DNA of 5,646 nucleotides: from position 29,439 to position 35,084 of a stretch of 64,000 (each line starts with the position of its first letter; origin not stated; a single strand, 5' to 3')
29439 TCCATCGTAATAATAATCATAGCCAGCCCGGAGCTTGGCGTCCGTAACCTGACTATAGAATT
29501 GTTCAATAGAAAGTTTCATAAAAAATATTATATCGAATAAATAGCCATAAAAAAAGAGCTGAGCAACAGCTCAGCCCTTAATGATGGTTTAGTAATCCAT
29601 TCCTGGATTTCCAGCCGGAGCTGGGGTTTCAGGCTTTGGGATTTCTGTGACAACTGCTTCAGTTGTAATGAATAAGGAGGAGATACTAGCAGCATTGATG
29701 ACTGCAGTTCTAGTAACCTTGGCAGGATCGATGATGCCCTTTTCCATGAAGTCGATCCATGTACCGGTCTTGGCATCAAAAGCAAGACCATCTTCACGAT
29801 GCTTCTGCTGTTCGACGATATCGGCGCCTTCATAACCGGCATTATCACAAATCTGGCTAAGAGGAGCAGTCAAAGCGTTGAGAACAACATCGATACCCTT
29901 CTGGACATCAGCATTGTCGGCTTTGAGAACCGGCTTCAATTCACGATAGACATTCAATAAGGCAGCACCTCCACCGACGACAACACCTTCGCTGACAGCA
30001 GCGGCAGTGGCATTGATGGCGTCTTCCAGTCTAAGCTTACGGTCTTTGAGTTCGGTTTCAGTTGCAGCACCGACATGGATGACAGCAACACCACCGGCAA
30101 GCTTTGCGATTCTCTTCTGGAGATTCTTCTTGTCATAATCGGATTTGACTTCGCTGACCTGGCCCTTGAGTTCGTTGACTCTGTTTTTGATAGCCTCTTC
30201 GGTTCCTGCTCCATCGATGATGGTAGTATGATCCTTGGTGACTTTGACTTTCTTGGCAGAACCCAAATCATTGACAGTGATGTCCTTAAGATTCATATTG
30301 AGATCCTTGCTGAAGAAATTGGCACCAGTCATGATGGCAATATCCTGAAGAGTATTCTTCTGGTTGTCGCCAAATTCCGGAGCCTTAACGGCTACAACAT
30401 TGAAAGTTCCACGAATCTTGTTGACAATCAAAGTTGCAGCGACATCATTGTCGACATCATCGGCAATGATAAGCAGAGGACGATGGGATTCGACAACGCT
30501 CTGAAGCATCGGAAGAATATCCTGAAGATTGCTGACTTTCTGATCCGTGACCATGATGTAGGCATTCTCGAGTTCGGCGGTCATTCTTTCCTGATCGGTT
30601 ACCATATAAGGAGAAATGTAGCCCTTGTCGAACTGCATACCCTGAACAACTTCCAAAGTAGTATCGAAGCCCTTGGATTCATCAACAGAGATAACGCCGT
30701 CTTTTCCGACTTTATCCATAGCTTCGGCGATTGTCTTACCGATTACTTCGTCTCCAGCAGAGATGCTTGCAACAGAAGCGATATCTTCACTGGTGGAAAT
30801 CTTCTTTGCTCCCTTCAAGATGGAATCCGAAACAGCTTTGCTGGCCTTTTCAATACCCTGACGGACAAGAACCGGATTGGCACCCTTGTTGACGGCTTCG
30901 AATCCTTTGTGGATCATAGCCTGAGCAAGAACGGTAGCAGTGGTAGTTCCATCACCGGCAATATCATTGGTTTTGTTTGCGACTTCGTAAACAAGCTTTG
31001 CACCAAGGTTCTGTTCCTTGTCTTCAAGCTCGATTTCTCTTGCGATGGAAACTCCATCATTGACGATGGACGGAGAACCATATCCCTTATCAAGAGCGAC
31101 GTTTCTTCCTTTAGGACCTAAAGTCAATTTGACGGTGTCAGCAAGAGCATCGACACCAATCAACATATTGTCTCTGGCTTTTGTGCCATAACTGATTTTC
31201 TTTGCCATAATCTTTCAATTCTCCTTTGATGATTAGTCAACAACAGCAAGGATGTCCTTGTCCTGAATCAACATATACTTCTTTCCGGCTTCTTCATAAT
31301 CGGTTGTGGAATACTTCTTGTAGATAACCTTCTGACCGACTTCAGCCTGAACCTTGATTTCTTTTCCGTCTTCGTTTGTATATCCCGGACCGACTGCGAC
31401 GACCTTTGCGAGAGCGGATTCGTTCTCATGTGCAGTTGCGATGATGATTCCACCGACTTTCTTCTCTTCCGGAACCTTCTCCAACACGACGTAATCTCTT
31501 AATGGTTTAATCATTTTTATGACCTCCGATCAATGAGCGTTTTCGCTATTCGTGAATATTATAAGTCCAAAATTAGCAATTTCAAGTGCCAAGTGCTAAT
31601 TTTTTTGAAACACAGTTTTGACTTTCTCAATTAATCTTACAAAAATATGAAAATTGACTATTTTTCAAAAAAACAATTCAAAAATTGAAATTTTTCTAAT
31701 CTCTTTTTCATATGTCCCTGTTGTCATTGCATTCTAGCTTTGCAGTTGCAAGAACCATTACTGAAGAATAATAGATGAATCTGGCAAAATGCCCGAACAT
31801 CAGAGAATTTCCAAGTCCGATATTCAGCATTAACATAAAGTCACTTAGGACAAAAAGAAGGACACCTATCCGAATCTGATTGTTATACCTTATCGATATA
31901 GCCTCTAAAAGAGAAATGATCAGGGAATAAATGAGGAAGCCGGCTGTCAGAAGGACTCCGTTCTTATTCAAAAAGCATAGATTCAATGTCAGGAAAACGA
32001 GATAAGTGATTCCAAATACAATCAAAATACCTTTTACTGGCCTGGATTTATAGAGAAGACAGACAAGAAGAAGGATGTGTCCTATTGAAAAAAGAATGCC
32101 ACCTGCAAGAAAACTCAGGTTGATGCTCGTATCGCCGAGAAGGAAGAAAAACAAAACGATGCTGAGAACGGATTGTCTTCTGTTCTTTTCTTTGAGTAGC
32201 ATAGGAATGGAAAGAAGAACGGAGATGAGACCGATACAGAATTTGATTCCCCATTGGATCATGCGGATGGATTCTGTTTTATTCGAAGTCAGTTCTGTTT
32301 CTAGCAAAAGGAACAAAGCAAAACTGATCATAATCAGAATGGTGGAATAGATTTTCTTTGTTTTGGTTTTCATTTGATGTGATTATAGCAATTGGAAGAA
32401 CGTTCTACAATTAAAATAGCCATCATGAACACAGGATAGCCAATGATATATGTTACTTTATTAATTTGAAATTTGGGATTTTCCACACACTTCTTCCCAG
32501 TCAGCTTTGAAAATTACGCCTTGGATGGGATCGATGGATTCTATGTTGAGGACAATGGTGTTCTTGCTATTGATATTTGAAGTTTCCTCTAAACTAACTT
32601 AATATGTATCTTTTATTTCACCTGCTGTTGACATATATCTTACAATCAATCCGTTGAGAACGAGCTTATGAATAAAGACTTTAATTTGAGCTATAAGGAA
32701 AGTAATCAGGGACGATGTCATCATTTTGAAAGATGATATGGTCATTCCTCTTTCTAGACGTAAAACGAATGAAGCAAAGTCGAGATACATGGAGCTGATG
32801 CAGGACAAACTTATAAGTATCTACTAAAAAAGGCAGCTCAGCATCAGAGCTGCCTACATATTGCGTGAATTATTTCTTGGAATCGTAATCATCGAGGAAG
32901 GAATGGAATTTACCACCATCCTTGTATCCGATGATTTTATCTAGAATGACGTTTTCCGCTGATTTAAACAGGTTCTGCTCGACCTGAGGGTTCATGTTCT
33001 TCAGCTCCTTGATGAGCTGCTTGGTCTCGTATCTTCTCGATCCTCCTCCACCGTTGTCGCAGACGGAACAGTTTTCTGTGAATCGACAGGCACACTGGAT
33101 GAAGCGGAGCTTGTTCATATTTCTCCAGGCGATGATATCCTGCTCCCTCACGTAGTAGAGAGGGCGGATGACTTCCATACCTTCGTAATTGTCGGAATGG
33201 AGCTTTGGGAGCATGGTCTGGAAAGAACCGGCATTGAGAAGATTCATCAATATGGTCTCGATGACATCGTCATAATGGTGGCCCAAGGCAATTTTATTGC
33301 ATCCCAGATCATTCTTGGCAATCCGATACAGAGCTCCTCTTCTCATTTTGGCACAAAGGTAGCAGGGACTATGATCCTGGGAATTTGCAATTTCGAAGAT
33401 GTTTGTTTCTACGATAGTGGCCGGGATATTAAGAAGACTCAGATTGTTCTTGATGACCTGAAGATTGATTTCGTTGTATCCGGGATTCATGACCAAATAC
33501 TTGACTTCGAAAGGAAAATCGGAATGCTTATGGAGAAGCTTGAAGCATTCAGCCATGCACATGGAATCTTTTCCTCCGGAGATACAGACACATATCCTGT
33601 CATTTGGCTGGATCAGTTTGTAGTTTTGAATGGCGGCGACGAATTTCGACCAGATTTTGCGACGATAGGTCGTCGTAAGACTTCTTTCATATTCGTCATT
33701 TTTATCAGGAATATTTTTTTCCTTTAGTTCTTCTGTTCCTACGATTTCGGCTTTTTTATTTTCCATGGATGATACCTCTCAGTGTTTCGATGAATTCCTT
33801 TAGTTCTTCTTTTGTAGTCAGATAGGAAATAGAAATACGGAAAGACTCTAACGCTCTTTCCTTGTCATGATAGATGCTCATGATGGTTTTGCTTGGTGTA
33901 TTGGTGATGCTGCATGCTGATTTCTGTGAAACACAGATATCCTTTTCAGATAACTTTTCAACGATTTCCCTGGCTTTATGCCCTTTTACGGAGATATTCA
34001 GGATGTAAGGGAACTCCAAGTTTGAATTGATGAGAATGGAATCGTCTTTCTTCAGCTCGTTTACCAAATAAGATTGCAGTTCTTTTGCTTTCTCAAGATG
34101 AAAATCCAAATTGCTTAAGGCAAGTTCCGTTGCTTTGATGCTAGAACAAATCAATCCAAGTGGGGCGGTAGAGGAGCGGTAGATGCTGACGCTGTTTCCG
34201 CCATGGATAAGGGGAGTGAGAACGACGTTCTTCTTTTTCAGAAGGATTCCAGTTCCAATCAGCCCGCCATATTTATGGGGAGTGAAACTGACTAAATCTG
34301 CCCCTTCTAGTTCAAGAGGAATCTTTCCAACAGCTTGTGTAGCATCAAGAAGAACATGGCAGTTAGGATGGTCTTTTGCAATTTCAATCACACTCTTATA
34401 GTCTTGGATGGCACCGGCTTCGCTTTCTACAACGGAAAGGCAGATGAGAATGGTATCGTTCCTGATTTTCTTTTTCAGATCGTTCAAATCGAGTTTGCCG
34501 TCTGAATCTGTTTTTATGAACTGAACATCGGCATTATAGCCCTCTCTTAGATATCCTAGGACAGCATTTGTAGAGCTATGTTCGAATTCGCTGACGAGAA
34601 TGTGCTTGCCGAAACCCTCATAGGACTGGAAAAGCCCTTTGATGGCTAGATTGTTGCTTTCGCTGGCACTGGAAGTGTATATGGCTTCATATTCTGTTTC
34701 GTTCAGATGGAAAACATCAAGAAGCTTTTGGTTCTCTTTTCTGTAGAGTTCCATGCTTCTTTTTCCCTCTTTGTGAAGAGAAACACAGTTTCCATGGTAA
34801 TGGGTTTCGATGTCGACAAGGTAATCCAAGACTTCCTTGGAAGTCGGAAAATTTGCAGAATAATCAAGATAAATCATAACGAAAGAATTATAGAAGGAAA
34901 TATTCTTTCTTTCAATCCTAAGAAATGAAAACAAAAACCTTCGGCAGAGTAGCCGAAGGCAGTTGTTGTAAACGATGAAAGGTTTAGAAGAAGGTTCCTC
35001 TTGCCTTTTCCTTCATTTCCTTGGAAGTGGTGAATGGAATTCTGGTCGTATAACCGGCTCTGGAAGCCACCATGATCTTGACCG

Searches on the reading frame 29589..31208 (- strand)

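Call 48: search_protein_families(library=pfam, proteins=[window:29589-31208:-], max_evalue=0.0001)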
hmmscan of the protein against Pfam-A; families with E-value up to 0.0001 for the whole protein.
window:29589-31208:- (539 aa): 1 family
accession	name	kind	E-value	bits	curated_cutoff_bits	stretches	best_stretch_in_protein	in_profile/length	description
PF00118.29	Cpn60_TCP1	-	9.5e-71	239.4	34.3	1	22-522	1-488/490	TCP-1/cpn60 chaperonin family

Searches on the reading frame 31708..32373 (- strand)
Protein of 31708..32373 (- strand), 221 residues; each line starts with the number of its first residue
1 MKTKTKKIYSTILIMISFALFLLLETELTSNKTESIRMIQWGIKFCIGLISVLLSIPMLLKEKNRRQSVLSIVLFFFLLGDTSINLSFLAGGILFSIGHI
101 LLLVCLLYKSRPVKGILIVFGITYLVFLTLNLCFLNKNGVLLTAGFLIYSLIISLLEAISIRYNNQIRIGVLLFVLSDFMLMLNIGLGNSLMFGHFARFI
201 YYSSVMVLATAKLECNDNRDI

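Call 48: search_protein_families(library=pfam, proteins=[window:31708-32373:-], max_evalue=0.0001)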
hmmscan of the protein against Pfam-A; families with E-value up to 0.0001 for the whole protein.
window:31708-32373:- (221 aa): 1 family
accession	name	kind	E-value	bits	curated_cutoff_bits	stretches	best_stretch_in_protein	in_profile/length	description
PF07947.19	YhhN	-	3.8e-11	43.4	25.6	1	50-209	10-179/182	YhhN family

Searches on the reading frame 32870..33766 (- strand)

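Call 48: search_protein_families(library=pfam, proteins=[window:32870-33766:-], max_evalue=0.0001)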
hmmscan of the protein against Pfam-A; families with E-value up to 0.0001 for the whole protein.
window:32870-33766:- (298 aa): 1 family
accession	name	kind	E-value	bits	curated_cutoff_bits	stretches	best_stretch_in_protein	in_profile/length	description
PF01171.26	ATP_bind_3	-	2.4e-16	60.4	27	1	58-224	2-165/182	PP-loop family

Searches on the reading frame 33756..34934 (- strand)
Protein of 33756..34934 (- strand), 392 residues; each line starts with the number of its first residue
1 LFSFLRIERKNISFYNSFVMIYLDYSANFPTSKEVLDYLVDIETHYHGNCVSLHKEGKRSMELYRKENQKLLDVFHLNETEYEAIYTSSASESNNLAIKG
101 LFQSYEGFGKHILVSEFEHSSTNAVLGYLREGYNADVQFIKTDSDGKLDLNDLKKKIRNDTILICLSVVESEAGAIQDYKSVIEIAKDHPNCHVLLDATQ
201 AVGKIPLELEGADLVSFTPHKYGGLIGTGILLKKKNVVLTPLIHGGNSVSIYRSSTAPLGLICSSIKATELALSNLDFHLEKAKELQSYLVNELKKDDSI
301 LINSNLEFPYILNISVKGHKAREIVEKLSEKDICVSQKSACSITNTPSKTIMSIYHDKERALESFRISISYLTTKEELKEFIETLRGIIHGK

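Call 48: search_protein_families(library=pfam, proteins=[window:33756-34934:-], max_evalue=0.0001)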
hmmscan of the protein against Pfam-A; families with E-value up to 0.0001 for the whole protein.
window:33756-34934:- (392 aa): 4 families
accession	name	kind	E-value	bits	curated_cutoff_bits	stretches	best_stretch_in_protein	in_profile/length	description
PF00266.25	Aminotran_5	-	1.6e-48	166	21.5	1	21-381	1-371/371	Aminotransferase class-V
PF00155.27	Aminotran_1_2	-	7.6e-06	25.8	19.7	1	70-384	50-360/361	Aminotransferase class I and II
PF01053.26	Cys_Met_Meta_PP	-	1.4e-05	24.3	27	1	84-222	70-199/381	Cys/Met metabolism PLP-dependent enzyme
PF01212.27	Beta_elim_lyase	-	8.8e-05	22.4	27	0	84-303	50-238/288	Beta-eliminating lyase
